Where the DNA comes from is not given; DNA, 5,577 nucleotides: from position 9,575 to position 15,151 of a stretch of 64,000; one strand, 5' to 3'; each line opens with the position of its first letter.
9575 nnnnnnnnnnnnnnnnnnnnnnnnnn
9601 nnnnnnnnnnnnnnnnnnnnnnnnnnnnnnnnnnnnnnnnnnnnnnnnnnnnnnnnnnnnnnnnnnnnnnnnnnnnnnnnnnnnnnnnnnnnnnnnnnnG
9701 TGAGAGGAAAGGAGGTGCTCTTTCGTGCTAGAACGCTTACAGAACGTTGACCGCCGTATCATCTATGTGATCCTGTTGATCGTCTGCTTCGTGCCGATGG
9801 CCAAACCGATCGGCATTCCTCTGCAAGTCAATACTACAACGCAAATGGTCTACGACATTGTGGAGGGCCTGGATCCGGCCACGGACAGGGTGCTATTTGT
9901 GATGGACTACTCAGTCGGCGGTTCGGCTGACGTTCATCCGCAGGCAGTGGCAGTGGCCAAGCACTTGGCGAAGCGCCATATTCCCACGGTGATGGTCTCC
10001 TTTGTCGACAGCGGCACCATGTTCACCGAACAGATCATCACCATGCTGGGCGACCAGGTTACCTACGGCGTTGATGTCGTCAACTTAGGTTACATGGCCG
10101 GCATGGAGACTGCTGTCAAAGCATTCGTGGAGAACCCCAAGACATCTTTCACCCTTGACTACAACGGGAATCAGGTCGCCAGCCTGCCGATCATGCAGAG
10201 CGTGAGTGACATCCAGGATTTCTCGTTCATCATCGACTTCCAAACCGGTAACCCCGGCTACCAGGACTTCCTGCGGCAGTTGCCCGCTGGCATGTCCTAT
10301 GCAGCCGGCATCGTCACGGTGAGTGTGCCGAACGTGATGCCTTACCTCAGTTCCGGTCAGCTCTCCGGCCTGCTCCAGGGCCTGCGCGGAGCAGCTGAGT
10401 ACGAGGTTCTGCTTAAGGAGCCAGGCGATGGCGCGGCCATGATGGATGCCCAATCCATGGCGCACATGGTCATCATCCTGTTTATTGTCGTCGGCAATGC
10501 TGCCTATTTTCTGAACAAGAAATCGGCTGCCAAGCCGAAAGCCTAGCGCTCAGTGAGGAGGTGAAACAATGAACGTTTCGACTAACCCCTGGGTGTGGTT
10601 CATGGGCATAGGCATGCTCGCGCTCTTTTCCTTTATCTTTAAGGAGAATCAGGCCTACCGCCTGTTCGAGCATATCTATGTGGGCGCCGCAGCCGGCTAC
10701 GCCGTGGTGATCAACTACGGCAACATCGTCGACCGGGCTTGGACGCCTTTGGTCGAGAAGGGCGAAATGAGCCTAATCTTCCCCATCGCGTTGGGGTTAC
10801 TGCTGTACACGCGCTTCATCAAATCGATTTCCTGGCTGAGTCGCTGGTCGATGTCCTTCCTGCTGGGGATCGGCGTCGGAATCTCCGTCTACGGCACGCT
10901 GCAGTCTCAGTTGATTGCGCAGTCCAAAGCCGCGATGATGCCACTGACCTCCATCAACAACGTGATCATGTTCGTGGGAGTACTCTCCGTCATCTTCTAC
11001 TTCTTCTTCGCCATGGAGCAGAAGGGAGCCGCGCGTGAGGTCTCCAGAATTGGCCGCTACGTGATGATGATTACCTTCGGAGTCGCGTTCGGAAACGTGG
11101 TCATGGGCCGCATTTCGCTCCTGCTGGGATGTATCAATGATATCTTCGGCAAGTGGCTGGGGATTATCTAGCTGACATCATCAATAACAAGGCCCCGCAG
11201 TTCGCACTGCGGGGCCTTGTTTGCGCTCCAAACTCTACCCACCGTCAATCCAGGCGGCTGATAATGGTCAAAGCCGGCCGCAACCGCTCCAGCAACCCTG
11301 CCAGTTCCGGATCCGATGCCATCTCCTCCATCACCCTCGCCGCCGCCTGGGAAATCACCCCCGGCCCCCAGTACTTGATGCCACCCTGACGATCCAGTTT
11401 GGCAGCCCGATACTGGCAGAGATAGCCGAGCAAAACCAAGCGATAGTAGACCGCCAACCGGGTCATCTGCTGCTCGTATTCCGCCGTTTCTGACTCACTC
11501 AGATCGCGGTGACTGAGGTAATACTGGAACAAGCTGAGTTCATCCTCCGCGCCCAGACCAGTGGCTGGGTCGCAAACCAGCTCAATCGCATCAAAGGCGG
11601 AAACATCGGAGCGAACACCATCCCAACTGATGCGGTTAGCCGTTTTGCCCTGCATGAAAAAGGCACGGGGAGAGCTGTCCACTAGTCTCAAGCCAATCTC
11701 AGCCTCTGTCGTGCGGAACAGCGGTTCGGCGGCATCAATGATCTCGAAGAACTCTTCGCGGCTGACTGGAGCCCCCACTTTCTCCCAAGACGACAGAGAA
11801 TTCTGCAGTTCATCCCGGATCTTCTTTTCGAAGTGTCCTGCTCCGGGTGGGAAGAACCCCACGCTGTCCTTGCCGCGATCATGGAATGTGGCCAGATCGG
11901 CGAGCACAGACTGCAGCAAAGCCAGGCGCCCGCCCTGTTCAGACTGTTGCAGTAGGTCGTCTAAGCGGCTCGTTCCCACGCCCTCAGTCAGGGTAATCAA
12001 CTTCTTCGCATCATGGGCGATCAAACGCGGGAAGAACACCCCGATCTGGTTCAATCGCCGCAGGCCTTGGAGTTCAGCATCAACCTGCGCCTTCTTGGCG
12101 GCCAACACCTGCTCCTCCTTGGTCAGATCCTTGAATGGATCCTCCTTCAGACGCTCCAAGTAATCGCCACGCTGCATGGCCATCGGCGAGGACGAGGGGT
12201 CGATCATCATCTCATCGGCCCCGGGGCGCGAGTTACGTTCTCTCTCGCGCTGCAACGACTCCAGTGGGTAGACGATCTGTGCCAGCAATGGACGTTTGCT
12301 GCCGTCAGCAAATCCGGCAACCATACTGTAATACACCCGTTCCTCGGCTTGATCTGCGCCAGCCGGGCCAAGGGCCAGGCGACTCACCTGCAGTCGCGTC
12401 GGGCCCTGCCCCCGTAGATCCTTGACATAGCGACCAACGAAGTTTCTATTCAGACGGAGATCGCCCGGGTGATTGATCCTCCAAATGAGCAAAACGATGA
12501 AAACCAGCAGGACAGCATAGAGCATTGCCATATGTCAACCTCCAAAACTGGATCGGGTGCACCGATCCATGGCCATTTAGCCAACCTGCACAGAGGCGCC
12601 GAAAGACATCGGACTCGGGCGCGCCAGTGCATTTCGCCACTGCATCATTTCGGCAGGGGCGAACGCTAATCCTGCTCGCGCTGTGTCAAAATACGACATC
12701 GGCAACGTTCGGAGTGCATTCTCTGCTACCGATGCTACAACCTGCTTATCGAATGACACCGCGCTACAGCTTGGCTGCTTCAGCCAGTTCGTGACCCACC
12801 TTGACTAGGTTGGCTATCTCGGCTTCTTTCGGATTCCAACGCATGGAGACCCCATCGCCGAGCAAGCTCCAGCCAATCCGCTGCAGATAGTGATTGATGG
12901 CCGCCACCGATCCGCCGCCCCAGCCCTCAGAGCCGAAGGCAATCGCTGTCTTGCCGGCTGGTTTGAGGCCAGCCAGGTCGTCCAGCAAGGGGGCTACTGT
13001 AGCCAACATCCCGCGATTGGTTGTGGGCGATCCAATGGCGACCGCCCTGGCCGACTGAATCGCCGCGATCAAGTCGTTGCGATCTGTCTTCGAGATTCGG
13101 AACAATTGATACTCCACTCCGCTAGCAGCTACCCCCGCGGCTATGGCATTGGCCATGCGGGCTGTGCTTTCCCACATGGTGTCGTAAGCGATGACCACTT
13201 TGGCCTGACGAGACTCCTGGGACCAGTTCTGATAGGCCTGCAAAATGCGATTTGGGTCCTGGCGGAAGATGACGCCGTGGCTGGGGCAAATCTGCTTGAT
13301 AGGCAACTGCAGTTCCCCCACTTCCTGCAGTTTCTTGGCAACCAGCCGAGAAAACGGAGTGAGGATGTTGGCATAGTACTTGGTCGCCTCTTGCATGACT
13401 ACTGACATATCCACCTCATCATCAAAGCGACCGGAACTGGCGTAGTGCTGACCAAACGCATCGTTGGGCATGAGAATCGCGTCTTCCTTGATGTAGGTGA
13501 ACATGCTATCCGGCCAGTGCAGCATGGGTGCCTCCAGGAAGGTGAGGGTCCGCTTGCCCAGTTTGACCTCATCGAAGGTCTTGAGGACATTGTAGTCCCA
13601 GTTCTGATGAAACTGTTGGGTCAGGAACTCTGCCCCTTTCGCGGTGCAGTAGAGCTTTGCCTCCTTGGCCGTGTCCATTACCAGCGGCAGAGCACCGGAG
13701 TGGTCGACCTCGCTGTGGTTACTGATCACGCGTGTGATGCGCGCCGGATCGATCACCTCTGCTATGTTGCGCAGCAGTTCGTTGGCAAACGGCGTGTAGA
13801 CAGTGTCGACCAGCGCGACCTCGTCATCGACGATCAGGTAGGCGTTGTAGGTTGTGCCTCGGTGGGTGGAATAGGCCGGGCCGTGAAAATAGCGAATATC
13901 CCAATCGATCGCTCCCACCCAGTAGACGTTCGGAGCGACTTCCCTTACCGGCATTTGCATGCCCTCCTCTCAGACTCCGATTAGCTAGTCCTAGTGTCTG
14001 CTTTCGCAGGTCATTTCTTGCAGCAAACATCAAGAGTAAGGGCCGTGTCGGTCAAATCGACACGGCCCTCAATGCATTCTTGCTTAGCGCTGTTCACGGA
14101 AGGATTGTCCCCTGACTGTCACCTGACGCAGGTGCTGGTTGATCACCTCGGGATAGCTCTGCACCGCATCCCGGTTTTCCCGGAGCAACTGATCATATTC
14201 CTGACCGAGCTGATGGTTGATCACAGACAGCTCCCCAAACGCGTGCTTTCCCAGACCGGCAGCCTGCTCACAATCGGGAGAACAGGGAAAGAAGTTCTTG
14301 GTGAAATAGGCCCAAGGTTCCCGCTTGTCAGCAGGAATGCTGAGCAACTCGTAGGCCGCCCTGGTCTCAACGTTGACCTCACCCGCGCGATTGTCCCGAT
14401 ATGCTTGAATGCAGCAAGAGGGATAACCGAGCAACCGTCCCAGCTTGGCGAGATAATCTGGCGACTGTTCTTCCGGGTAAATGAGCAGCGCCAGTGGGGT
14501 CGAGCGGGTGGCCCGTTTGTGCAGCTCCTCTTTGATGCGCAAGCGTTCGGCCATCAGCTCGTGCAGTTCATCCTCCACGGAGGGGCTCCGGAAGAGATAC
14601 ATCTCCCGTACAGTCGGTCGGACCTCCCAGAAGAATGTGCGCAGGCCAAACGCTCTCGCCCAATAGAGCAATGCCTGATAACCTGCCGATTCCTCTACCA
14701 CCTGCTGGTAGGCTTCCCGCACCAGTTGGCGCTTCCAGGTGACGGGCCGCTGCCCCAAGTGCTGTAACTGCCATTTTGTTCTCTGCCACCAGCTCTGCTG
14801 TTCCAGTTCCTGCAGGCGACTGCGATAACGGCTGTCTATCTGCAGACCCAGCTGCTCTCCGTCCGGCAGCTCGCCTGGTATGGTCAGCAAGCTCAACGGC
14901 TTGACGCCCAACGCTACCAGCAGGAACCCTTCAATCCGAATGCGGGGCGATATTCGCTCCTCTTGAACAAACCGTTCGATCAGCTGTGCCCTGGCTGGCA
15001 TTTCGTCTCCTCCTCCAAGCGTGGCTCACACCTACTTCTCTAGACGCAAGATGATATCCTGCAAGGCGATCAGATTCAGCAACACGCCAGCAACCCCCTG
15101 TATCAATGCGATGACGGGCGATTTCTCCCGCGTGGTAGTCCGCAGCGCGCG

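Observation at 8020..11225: Self-contained four-gene operon encoding only membrane proteins that I cannot place in any family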

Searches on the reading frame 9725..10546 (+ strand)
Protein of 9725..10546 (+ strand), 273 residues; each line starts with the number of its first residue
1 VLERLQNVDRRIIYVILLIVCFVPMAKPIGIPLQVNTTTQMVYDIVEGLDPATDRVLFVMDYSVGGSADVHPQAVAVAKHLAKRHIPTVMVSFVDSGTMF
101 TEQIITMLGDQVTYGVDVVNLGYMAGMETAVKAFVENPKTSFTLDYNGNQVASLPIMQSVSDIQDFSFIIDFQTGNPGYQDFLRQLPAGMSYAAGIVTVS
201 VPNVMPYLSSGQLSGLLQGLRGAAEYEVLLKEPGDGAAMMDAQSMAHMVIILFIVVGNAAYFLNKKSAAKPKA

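Call 3: search_protein_families(library=pfam, proteins=[window:9725-10546:+], max_evalue=1)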
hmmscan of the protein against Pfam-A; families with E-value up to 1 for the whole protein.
window:9725-10546:+ (273 aa): 1 family
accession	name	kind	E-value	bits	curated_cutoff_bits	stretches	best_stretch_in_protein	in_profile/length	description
PF00528.27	BPD_transp_1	-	0.67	10.1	26.4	1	189-249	91-151/184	Binding-protein-dependent transport system inner membrane component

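Call 4: search_protein_families(library=ncbifam, proteins=[window:9725-10546:+], max_evalue=1)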
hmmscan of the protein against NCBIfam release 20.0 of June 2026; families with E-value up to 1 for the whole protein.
window:9725-10546:+ (273 aa): 0 families

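Call 25: find_homologous_proteins(query=window:9725-10546:+)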
Query window:9725-10546:+ (273 aa): 182 proteins with E <= 0.001 among 1028 candidates; the best 120 are listed.
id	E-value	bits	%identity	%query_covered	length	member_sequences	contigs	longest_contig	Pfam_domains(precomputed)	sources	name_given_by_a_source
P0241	2.7e-162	556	93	100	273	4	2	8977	-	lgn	-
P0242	4.3e-154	529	89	99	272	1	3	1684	-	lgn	-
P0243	9.6e-151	518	84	100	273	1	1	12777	-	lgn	-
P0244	2.3e-148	510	84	100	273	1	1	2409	-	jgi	-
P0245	1.6e-145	501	82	100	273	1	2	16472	-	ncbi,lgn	-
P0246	1.5e-144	498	82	100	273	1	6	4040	-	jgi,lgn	jgi:hypothetical protein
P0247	1.6e-138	478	78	100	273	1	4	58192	-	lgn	-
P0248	3.0e-133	461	78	98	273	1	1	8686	-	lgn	-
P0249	6.1e-133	460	76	100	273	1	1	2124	-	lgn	-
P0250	3.1e-128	445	74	99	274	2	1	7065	-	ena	-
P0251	7.8e-126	437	73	99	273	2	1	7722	-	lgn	-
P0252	6.7e-123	427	72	99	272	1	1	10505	-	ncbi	-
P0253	2.9e-115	402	66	98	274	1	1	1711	-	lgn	-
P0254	5.2e-115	401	67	100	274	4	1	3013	-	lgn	-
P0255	7.8e-114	397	68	97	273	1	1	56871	-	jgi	-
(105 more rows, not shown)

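Call 31: search_solved_structures(query=A3, max_evalue=10)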
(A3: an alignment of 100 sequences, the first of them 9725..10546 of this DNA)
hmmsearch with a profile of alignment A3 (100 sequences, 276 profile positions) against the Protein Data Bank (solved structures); distinct sequences matched with E-value up to 10: 2.
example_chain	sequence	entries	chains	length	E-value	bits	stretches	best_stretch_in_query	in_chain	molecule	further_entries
6fvq_A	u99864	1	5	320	0.38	13.3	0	42-119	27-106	Cys-loop ligand-gated ion channel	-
6fl9_A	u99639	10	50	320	0.63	12.6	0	42-119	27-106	Cys-loop ligand-gated ion channel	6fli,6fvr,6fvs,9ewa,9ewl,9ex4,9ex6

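Call 42: predict_structure(alignment_id=A3)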
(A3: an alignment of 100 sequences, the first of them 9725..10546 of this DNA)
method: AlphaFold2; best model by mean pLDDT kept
length: 273 residues; sequences in the alignment: 100
mean_pLDDT: 90.0   pTM: 0.85
mean pLDDT of the five models: 90.0, 88.8, 87.8, 86.5, 85.5
residues with pLDDT >= 90: 181; 70-90: 74; 50-70: 15; < 50: 3
segments of 3 or more residues with pLDDT < 50: none
pLDDT, mean of each block of 10 residues (from residue 1): 64 87 84 90 98 96 91 97 97 95 96 97 95 96 96 94 97 90 92 93 92 94 93 86 87 85 64 46
secondary structure, 60 per line:
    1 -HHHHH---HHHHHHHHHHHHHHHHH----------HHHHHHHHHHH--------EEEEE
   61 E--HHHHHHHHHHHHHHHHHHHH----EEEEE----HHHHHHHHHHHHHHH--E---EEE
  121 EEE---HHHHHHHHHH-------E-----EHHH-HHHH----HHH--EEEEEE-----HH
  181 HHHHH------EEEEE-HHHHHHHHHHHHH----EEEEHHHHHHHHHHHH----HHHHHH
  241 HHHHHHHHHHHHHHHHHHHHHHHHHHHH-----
elements in order: H2-6 H10-26 H37-47 E56-61 H64-83 E88-92 H97-111 E118-123 H127-136 H155-158 E168-173 H179-185 E192-196 H198-210 E215-218 H219-230 H235-268
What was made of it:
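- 9725..10546 (+): g3, the second doubly anchored subunit (273 aa). Membrane helix 10-26, an alpha/beta domain at 37-230 predicted to be extracytoplasmic, and membrane helix 235-268. It is the most divergent subunit. AF2 pLDDT 90.0, pTM 0.85 (call 42).
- On Periplasmic solute-binding proteins (for g3): The AF2 model shows a single six-stranded alpha/beta domain (call 42).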

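Call 45: fold_search(model_id=the predicted structure, library=pdb)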
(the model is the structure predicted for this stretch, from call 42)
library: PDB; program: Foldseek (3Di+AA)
matches with E <= 10: 1495; with E <= 0.001: 0
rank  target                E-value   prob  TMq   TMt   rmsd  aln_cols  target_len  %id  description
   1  6zjh_AAA              2.2e-03  0.93  0.30  0.22  14.7       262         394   16  Trehalose transferase from Thermoproteus uzoniensis soaked with trehalose (released 2020-11-25)
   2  6zj7                  2.5e-03  0.96  0.31  0.23  15.2       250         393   15  Trehalose transferase (TreT) from Thermoproteus uzoniensis soaked with Mg (released 2020-09-30)
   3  9kqd_L                2.6e-03  0.75  0.24  0.28  20.5       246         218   12  YcfA-D19A-ATP-GTP complex (released 2025-10-01)
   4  7vfk_B                3.5e-03  0.93  0.28  0.17  15.1       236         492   10  Crystal structure of SdgB (ligand-free form) (released 2021-11-24)
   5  9kq7_G                3.7e-03  0.72  0.24  0.28  21.0       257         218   11  The structure of the YcfA from Erwinia amylovora bound with ATP (released 2025-10-01)
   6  3d1j                  4.1e-03  0.91  0.31  0.20  14.2       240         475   12  Crystal Structure of E.coli GS mutant dmGS(C7S;C408S) (released 2009-03-24)
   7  7ec1_B                4.9e-03  0.90  0.28  0.17  14.9       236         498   10  Crystal structure of SdgB (ligand-free form) (released 2021-03-24)
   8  6zmz                  5.2e-03  0.84  0.30  0.22  15.6       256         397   15  UDPG-bound Trehalose transferase from Thermoproteus uzoniensis (released 2020-09-30)
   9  6zj4                  5.2e-03  0.82  0.29  0.21  15.2       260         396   15  apo-Trehalose transferase (apo-TreT) from Thermoproteus uzoniensis (released 2020-09-30)
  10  9kq6_G                5.5e-03  0.60  0.23  0.28  20.4       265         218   12  The structure of the apo-YcfA from Erwinia amylovora (released 2025-10-01)
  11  9kq7_M                5.9e-03  0.63  0.24  0.28  21.0       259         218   11  The structure of the YcfA from Erwinia amylovora bound with ATP (released 2025-10-01)
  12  7vfl_A                6.2e-03  0.92  0.29  0.18  15.0       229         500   10  Crystal structure of SdgB (UDP, NAG, and O-glycosylated SD peptide-binding form) (released 2021-11-24)
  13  9kq7_C                6.6e-03  0.63  0.24  0.28  20.9       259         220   11  The structure of the YcfA from Erwinia amylovora bound with ATP (released 2025-10-01)
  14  6hlp                  7.0e-03  0.90  0.33  0.20  16.1       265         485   11  Crystal structure of the Neurokinin 1 receptor in complex with the small molecule antagonist Netupitant (released 2019-01-16)
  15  6kqi                  7.0e-03  0.80  0.28  0.18  16.2       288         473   10  Structure of an allosteric modulator bound to the CB1 cannabinoid receptor (released 2019-10-23)
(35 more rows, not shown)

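Call 59: search_protein_families(library=padloc, proteins=[window:9725-10546:+], max_evalue=1)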
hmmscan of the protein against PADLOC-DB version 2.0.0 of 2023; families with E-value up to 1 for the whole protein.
window:9725-10546:+ (273 aa): 0 families

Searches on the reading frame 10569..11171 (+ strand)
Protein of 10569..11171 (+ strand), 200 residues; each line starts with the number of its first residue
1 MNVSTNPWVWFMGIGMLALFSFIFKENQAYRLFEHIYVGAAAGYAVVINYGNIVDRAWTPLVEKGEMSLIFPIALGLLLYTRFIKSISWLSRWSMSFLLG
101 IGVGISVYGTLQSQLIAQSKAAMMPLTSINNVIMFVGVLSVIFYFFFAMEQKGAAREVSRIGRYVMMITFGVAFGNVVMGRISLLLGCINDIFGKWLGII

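Call 3: search_protein_families(library=pfam, proteins=[window:10569-11171:+], max_evalue=1)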
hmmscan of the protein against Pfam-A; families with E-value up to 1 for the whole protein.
window:10569-11171:+ (200 aa): 1 family
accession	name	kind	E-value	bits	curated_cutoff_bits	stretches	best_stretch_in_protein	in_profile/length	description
PF07779.18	Cas1_AcylT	-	0.012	14.9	27.3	1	87-170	300-385/482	10 TM Acyl Transferase domain found in Cas1p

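Call 4: search_protein_families(library=ncbifam, proteins=[window:10569-11171:+], max_evalue=1)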
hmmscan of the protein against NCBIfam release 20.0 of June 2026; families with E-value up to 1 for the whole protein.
window:10569-11171:+ (200 aa): 0 families

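Call 38: search_solved_structures(query=A4, max_evalue=10)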
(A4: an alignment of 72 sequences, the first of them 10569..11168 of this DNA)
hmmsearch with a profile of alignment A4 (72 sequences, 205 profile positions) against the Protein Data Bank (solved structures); distinct sequences matched with E-value up to 10: 1.
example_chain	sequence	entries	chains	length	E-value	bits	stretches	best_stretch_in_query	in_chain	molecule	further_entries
6el2_A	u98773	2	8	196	1.1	12.1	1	113-162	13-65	Transcriptional regulator TetR family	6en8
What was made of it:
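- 10569..11171 (+): g4, a polytopic subunit (200 aa) with about six membrane helices. There is a hint of three tandem two-helix hairpin repeats. No Pfam, NCBIfam or PDB hit (calls 3, 4, 38).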

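Call 59: search_protein_families(library=padloc, proteins=[window:10569-11171:+], max_evalue=1)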
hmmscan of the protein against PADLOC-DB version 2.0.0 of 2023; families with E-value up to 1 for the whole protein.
window:10569-11171:+ (200 aa): 0 families

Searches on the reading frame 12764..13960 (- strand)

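Call 60: search_protein_families(library=pfam, proteins=[window:12764-13960:-], max_evalue=0.001)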
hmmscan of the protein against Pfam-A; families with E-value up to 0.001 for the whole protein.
window:12764-13960:- (398 aa): 5 families
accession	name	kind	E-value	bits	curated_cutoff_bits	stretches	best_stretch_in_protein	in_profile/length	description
PF19583.5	ODP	-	1.9e-18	67.4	27.2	1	38-229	3-194/194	ODP family beta lactamase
PF00753.33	Lactamase_B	-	1.5e-10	41.8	22.7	1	38-172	6-154/196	Metallo-beta-lactamase superfamily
PF00258.30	Flavodoxin_1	-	4.6e-10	40.2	25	1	257-382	1-136/143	Flavodoxin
PF12706.13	Lactamase_B_2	-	0.00051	20.1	27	1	50-150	4-116/200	Beta-lactamase superfamily domain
PF02878.22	PGM_PMM_I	-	0.00077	19.6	22.5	0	239-293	26-80/138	Phosphoglucomutase/phosphomannomutase, alpha/beta/alpha domain I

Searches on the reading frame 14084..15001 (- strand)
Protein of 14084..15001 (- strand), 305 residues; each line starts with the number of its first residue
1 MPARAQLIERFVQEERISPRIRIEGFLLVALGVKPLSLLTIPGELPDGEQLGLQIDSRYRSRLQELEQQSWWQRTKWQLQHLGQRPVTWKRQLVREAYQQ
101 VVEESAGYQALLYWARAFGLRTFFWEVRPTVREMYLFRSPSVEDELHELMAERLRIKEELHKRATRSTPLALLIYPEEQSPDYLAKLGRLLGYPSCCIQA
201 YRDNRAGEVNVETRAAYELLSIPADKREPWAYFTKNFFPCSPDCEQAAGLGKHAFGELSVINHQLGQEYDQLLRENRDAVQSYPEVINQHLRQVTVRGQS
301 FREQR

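Call 60: search_protein_families(library=pfam, proteins=[window:14084-15001:-], max_evalue=0.001)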
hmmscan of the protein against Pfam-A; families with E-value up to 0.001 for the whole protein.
window:14084-15001:- (305 aa): 1 family
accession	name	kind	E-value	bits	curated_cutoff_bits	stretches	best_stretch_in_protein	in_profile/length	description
PF04467.17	DUF483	-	2.9e-08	34.2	25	1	186-248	37-98/122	Protein of unknown function (DUF483)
